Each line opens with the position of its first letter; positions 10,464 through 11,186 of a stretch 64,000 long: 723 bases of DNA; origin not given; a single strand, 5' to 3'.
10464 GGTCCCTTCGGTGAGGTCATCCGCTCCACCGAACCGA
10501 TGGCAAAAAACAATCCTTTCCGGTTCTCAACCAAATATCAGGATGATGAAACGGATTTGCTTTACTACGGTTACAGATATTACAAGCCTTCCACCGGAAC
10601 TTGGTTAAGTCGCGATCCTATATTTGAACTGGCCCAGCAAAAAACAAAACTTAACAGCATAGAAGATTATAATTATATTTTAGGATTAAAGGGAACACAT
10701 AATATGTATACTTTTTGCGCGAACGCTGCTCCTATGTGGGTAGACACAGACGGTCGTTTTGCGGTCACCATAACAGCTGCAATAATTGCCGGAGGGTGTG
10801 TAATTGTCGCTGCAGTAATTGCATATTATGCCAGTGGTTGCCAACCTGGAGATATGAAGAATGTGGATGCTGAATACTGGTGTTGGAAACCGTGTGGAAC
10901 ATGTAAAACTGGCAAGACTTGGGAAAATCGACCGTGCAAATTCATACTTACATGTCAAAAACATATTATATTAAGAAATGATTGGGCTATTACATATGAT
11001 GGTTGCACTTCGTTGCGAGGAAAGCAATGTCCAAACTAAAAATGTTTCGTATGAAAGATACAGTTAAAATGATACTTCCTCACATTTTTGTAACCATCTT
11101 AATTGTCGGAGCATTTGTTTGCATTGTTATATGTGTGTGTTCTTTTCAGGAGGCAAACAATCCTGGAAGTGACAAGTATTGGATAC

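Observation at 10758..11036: The Rhs C-terminal 'toxin' module is a TM helix plus an 8-Cys mini-domain, not a recognisable enzyme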

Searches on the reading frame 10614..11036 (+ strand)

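Call 6: search_protein_families(library=pfam, proteins=[window:10614-11036:+], max_evalue=0.1)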
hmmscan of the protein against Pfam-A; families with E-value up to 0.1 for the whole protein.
window:10614-11036:+ (141 aa): 1 family
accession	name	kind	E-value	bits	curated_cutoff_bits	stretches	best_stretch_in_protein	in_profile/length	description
PF18804.6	CxC3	-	0.094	13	26.6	0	31-83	21-74/113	CxC3 like cysteine cluster associated with KDZ transposases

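Call 7: search_protein_families(library=ncbifam, proteins=[window:10614-11036:+], max_evalue=0.1)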
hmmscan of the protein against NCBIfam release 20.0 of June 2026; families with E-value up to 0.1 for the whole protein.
window:10614-11036:+ (141 aa): 0 families

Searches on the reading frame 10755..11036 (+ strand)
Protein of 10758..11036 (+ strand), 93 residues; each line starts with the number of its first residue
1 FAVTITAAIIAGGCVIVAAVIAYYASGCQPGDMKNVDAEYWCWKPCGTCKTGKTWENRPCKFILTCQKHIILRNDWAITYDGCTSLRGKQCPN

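Call 9: find_homologous_proteins(query=window:10758-11036:+, max_evalue=0.01)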
Query window:10758-11036:+: 1 candidates shared short words with the query, none scored E <= 0.01.
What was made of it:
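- Tried and rejected: Word-index homologue search with the tail alone: it found nothing (call 9).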

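Call 14: search_protein_representatives(protein=window:10758-11036:+)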
Query: 93 residues. Proteins with E-value up to 0.001 (for the whole library): 5; up to 1e-10: 3; up to 1e-30: 1. The best 5 are listed.
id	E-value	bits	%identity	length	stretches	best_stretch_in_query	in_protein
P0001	1.0e-42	160.4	74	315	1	2-93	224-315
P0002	8.2e-19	83.6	50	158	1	2-93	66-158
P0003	1.3e-11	60.4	37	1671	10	50-90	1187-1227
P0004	3.5e-10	55.8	50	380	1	3-67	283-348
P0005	8.5e-05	38.5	29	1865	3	4-60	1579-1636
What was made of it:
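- Tried and rejected: The exhaustive HMMER search was needed (call 14).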

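Call 19: find_homologous_proteins(query=A2, max_evalue=0.01)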
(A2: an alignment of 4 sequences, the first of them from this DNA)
Query A2 (4 sequences) (94 aa, profile of the alignment): 1 proteins with E <= 0.01 among 693 candidates.
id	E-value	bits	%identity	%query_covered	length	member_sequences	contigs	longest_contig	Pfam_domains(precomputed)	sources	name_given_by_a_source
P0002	1.7e-43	165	48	100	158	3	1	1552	-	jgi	jgi:RHS repeat-associated protein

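Call 20: find_related_loci(query=A2, collection=genome_contigs, flank=8000)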
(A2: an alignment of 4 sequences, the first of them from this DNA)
Query A2 (94 aa) in genome_contigs; peptide patterns used: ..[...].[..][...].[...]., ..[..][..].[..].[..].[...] (x = any residue, [..] = any of these).
195 stretches matched a pattern; 1 encode a relative of the query (tblastn E <= 1e-3); 1 distinct loci.
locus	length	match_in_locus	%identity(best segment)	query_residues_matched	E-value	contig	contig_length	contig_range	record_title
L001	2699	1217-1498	72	1-94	8e-49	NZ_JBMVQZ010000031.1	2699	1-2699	Limisphaera sp. 4302-co NODE_31, whole genome shotgun sequence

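Call 22: find_related_loci(query=A2, collection=metagenome_contigs, flank=8000)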
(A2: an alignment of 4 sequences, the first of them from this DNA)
Query A2 (94 aa) in metagenome_contigs; peptide patterns used: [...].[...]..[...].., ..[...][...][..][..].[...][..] (x = any residue, [..] = any of these).
292 stretches matched a pattern; 4 encode a relative of the query (tblastn E <= 1e-3); 4 distinct loci.
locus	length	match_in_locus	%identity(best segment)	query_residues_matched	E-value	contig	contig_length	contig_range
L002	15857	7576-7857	73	1-94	2e-48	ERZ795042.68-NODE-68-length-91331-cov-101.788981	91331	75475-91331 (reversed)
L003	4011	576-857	73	1-94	4e-47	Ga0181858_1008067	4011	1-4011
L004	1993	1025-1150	48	26-67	2e-10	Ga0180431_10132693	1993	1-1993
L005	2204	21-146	45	26-67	4e-9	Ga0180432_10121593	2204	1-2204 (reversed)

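Call 28: find_encoding_contigs(protein=P0002, flank=5000)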
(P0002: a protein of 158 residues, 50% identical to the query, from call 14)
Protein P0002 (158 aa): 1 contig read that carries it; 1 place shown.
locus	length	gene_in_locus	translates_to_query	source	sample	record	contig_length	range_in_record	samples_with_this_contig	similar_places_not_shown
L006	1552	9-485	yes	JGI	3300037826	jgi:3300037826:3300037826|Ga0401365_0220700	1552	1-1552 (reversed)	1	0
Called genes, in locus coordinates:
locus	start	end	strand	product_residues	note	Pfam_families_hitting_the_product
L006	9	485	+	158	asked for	-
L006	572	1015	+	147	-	PF13646:HEAT_2 (weak)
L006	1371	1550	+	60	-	?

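Call 36: predict_structure(alignment_id=A2)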
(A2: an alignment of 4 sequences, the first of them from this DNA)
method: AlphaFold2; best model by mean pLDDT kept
length: 94 residues; sequences in the alignment: 4
mean_pLDDT: 69.7   pTM: 0.50
mean pLDDT of the five models: 69.7, 69.4, 61.4, 56.3, 55.2
residues with pLDDT >= 90: 1; 70-90: 60; 50-70: 12; < 50: 21
segments of 3 or more residues with pLDDT < 50: 1-20
pLDDT, mean of each block of 10 residues (from residue 1): 34 43 58 80 87 86 80 71 82 83
secondary structure, 60 per line:
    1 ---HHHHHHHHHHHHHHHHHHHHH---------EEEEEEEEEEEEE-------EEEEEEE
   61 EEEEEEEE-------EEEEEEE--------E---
elements in order: H4-24 E34-46 E54-68 E76-82
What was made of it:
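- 10758..10829 (+): Transmembrane helix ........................, rich in Ala and Gly, with an invariant Cys. AF2 predicts a helix at residues 4-24, at low confidence (call 36).
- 10830..11036 (+): 69-aa domain with 8 Cys, predicted as a three-stranded beta-sheet. AF2 pLDDT 80-87 with strands 34-46, 54-68 and 76-82 (call 36).
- On Tse5-CT-like or helical pore-forming and ionophore payloads: The AF2 model has one helix plus three beta strands (call 36).
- The helix model has low confidence (pLDDT 34-43, call 36).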

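Call 38: search_solved_structures(query=A2, max_evalue=10)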
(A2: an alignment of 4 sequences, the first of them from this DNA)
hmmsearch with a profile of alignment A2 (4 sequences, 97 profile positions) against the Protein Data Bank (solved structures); distinct sequences matched with E-value up to 10: 1.
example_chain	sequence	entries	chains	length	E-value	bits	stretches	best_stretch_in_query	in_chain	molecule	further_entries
3cqo_A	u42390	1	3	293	0.34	14.7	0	50-80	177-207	FBP32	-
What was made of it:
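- Closest known: Tse5. Different: No sequence similarity was found: the PDB profile search and the exhaustive HMMER search gave nothing (calls 38, 14).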

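Call 39: search_protein_families(library=padloc, proteins=[window:10758-11036:+], max_evalue=1)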
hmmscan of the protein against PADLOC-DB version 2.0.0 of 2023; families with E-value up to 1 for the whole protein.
window:10758-11036:+ (93 aa): 0 families
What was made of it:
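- On Known polymorphic-toxin tail families (Pfam Tox-*, Ntox*, nuclease, deaminase, ART, peptidase, colicin pore domain): No hit in PADLOC (call 39).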

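Call 40: fold_search(model_id=the predicted structure, library=pdb)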
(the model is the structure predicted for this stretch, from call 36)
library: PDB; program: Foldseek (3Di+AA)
matches with E <= 10: 173; with E <= 0.001: 0
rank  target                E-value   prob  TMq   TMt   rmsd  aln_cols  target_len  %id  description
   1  4gex_B                6.4e-01  0.23  0.26  0.19   6.6        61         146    6  Structure of a stabilised ceSAS-6 dimer, second crystal form (released 2013-06-19)
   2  3pyi_B                1.3e+00  0.14  0.25  0.19   7.5        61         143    6  Structure of the N-terminal domain of C. elegans SAS-6 (released 2011-02-09)
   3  4gfc_A                1.3e+00  0.06  0.17  0.12   7.0        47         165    6  N-terminal coiled-coil dimer of C.elegans SAS-6, crystal form B (released 2013-06-19)
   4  3pyi_A                1.4e+00  0.08  0.22  0.18   7.3        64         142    8  Structure of the N-terminal domain of C. elegans SAS-6 (released 2011-02-09)
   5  4tw1_H                1.6e+00  0.04  0.18  0.08  13.0        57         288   16  Crystal structure of the octameric pore complex of the Staphylococcus aureus Bi-component Toxin LukGH (released 2014-11-12)
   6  2dj6_B                1.7e+00  0.08  0.19  0.17   6.3        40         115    5  Crystal structure of 6-pyruvoyl tetrahydrobiopterin synthase from Pyrococcus horikoshii OT3 (released 2006-10-01)
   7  4gex_A                1.9e+00  0.07  0.22  0.16   7.7        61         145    8  Structure of a stabilised ceSAS-6 dimer, second crystal form (released 2013-06-19)
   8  8rj8_F                1.9e+00  0.02  0.11  0.05  13.0        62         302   11  CytK nanopore mutant (released 2025-01-01)
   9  3f6z_B                2.0e+00  0.06  0.19  0.19  14.3        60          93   13  Crystal structure of Pseudomonas aeruginosa MliC in complex with hen egg white lysozyme (released 2008-12-23)
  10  4geu_A                2.0e+00  0.04  0.18  0.14   8.0        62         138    8  Structure of a stabilised ceSAS-6 dimer (released 2013-06-19)
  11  6rhv_H                2.0e+00  0.03  0.16  0.08  12.4        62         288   14  Crystal structure of mouse CD11b I-domain (CD11b-I) in complex with Staphylococcus aureus octameric bi-component leuko (released 2019-12-18)
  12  5lzw_ii               2.3e+00  0.14  0.24  0.08   4.3        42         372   14  Structure of the mammalian rescue complex with Pelota and Hbs1l assembled on a truncated mRNA. (released 2016-11-30)
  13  3qn0_A                2.6e+00  0.06  0.18  0.15   6.3        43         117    9  Structure of 6-pyruvoyltetrahydropterin synthase (released 2011-12-07)
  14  8rj8_G                2.6e+00  0.05  0.17  0.06  14.2        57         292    9  CytK nanopore mutant (released 2025-01-01)
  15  3qna_A                2.7e+00  0.07  0.23  0.20   7.7        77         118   10  Crystal structure of a 6-pyruvoyltetrahydropterin synthase homologue from Esherichia coli complexed sepiapterin (released 2011-12-07)
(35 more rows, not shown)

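Call 54: fold_search(model_id=the predicted structure, library=viral)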
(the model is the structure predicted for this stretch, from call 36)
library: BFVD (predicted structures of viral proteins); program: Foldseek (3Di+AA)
matches with E <= 10: 345; with E <= 0.001: 0
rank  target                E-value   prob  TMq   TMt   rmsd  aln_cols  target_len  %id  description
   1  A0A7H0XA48            2.9e-01  0.72  0.38  0.35   7.9        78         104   15  (no name in the UniProt tables at hand)
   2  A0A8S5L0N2            3.9e-01  0.20  0.26  0.30   9.3        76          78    9  Uncharacterized protein [ssRNA phage SRR7976324_1]
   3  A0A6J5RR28            5.0e-01  0.15  0.25  0.19   6.3        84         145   12  Uncharacterized protein [uncultured Caudovirales phage]
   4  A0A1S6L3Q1            5.6e-01  0.28  0.29  0.31  19.6        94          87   10  Uncharacterized protein [Erwinia phage vB_EamM_Yoloswag]
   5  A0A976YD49            6.6e-01  0.18  0.28  0.25   5.7        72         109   14  (no name in the UniProt tables at hand)
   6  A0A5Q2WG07            7.0e-01  0.23  0.28  0.27   8.3        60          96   15  Uncharacterized protein [Gordonia phage Syleon]
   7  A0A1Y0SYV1            7.9e-01  0.75  0.39  0.09   2.2        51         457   16  Virion structural protein [Pseudomonas phage Phabio]
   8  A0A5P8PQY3            7.9e-01  0.09  0.16  0.14   6.9        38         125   10  6-carboxytetrahydropterin synthase [Pseudomonas phage Quinobequin-P09]
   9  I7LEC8                8.4e-01  0.20  0.29  0.29   8.0        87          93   17  Uncharacterized protein [Yersinia phage phiR2-01]
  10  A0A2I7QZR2            1.0e+00  0.25  0.29  0.33   6.4        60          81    7  (no name in the UniProt tables at hand)
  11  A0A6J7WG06            1.2e+00  0.20  0.32  0.45   5.8        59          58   10  Uncharacterized protein [uncultured Caudovirales phage]
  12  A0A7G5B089            1.2e+00  0.14  0.27  0.15  14.2        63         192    6  (no name in the UniProt tables at hand)
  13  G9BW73                1.3e+00  0.18  0.22  0.13   8.3        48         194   12  (no name in the UniProt tables at hand)
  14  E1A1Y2                1.3e+00  0.44  0.34  0.33   6.2        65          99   11  Uncharacterized protein [Aeromonas phage phiAS5]
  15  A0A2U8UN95            1.4e+00  0.07  0.20  0.14   8.3        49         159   22  Uncharacterized protein [Streptomyces phage FlowerPower]
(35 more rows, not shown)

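Call 66: search_protein_families(library=pfam, proteins=[L002:263-1486:+, L002:4710-5933:+, L002:9204-9797:+, L002:1493-1972:+, L002:3220-3762:+, L002:10092-10484:+, L002:7848-8210:+], max_evalue=0.01)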
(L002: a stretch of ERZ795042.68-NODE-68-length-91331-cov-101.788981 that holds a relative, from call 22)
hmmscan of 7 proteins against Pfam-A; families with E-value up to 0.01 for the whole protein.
L002:263-1486:+ (408 aa): 1 family
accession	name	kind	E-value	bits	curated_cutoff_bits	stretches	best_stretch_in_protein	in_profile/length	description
PF05593.20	RHS_repeat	-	8.3e-05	23.3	22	1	51-87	1-32/38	RHS Repeat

L002:4710-5933:+ (408 aa): 1 family
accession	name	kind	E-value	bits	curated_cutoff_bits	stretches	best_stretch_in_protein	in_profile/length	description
PF05593.20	RHS_repeat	-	0.00057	20.7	22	0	4-43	1-31/38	RHS Repeat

L002:9204-9797:+ (198 aa): 0 families

L002:1493-1972:+ (160 aa): 0 families

L002:3220-3762:+ (181 aa): 0 families

L002:10092-10484:+ (131 aa): 0 families

L002:7848-8210:+ (121 aa): 1 family
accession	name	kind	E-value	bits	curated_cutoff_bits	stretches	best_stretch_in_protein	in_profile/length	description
PF13646.12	HEAT_2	-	0.00016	22.3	27.7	1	57-102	13-56/88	HEAT repeats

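Call 87: search_protein_families(library=pfam, alignment_id=A4, max_evalue=1)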
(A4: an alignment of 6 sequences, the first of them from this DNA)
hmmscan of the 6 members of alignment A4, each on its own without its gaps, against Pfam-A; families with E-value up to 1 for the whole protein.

A. member 1, seq(94 aa): 0 families

B. families by the number of members that match (of 6 scanned): 1 family
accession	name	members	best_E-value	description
PF17414.8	MatP_C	1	0.31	MatP C-terminal ribbon-helix-helix domain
